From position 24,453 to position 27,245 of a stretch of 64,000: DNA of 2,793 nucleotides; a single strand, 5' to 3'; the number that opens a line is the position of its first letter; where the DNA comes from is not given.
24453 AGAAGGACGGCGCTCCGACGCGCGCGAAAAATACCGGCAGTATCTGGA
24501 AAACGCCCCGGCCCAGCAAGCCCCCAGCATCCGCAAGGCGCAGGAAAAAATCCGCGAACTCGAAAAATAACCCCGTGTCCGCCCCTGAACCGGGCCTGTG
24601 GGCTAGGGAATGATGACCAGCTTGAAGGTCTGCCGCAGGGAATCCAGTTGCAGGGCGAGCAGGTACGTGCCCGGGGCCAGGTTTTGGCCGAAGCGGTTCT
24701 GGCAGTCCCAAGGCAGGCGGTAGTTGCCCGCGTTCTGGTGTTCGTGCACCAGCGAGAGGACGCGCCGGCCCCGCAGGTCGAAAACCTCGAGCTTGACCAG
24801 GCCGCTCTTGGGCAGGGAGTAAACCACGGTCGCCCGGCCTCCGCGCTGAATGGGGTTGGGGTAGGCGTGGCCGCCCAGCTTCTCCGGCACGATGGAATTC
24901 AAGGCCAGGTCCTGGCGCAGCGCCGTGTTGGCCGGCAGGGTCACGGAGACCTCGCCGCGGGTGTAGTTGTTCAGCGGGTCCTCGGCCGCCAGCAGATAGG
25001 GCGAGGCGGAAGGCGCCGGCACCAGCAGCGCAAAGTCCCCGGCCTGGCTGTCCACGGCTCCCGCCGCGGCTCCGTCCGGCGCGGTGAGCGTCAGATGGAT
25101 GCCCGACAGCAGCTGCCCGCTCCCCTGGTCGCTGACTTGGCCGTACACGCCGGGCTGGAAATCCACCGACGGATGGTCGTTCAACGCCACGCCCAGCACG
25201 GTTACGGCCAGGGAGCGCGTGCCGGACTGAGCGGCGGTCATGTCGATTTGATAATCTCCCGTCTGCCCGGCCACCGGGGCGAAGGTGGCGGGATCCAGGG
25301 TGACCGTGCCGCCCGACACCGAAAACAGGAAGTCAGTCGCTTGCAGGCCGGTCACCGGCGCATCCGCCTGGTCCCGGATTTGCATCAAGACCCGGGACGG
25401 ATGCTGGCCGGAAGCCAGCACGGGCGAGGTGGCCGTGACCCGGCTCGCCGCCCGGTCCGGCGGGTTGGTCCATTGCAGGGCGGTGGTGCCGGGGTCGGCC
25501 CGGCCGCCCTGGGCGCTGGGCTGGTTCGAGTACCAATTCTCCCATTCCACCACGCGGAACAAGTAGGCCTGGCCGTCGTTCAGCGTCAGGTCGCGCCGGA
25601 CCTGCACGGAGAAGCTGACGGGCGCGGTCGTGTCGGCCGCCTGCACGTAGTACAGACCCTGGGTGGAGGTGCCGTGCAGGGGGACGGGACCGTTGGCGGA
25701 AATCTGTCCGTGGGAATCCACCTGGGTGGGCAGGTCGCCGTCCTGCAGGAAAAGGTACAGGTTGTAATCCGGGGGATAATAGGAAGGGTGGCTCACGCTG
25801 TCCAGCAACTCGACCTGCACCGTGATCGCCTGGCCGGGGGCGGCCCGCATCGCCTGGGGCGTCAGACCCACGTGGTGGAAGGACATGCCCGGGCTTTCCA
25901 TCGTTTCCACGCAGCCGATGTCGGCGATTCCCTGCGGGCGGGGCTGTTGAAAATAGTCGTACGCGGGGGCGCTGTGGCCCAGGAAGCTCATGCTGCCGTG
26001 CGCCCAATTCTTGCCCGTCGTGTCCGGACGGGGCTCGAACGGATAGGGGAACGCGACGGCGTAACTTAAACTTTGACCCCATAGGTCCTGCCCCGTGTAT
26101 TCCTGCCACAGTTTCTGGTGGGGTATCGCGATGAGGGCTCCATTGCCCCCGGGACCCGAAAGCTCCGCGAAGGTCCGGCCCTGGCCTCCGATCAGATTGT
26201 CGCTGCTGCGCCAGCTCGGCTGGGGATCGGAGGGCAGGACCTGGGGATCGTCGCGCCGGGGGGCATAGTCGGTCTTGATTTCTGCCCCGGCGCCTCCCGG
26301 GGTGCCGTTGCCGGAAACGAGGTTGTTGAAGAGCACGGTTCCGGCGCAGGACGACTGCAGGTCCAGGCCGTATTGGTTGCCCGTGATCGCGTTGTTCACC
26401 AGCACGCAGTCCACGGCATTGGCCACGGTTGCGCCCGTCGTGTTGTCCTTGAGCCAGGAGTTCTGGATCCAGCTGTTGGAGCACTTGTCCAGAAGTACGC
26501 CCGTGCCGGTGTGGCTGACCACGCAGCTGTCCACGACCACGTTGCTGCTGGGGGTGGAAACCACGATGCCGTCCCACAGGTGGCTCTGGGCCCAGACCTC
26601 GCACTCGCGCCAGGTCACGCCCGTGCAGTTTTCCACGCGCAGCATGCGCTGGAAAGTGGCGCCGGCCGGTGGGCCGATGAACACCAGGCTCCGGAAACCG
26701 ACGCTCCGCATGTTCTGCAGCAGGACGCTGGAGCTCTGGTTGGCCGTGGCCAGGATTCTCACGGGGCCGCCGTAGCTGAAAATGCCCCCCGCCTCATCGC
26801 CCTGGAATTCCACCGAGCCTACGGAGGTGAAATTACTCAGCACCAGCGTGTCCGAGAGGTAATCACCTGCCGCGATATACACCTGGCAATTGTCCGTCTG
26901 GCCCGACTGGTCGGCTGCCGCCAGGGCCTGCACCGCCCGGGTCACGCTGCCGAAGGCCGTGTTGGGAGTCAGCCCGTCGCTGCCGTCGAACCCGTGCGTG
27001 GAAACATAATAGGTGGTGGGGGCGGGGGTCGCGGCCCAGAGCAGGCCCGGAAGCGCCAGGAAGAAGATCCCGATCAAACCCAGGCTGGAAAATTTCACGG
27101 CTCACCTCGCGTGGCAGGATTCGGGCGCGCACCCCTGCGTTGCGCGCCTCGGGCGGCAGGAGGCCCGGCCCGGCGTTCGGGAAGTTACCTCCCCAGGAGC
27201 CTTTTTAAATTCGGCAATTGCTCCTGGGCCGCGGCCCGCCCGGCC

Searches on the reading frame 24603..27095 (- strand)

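Call 38: search_protein_families(library=pfam, proteins=[window:24603-27095:-], max_evalue=0.00001)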
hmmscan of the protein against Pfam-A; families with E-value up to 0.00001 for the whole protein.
window:24603-27095:- (830 aa): 4 families
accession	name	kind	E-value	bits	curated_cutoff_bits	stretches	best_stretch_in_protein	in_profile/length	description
PF05048.19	NosD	-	3.5e-11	43.4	23.6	1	154-263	65-172/212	Periplasmic copper-binding protein (NosD)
PF13229.12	Beta_helix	-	5.2e-10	39.6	25.9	1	154-258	51-156/158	Right handed beta helix region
PF09134.16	Invasin_D3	-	1.2e-07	32.6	33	1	549-648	3-97/98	Invasin, domain 3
PF13860.13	FlgD_ig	-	2e-06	28.1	27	0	755-816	12-74/79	FlgD Ig-like domain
